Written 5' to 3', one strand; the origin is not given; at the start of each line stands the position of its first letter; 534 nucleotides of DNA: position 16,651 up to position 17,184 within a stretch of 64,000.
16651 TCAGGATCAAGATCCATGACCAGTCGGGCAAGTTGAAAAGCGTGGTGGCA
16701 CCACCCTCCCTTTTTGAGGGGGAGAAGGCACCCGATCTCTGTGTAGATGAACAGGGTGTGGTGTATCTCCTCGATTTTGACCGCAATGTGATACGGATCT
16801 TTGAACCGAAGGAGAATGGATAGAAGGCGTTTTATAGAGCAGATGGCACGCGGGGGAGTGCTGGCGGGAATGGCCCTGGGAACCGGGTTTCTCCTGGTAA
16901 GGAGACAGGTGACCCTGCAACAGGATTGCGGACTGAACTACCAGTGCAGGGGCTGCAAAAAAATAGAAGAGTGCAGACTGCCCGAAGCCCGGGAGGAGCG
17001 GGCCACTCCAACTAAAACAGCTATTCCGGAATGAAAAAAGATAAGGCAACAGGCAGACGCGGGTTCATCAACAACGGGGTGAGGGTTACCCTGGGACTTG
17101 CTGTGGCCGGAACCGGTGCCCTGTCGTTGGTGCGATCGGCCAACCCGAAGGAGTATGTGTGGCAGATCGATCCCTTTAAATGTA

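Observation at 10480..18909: Eight-gene coupled operon: four PQQ/BamB-like propellers, an NHL-like propeller, a tiny Tat/Cys4 protein and a NapG/NapH-like module, with no known catalytic partner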

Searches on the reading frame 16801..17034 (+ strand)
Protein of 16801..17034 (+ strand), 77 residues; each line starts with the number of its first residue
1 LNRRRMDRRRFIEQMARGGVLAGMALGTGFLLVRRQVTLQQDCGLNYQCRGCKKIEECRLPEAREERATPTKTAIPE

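Call 5: search_protein_families(library=pfam, proteins=[window:16801-17034:+], max_evalue=0.01)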
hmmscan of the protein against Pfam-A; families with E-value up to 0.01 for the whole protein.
window:16801-17034:+ (77 aa): 0 families

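Call 6: search_protein_families(library=ncbifam, proteins=[window:16801-17034:+], max_evalue=0.01)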
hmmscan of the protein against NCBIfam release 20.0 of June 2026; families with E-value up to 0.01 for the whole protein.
window:16801-17034:+ (77 aa): 0 families
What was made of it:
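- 16816..17034 (+): Small (72 aa) protein with a Tat-signal-like or anchor N-terminus and a four-cysteine knuckle (C-x5-C-x2-C-x6-C, then LPEA). No Pfam or NCBIfam hit (calls 5, 6).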
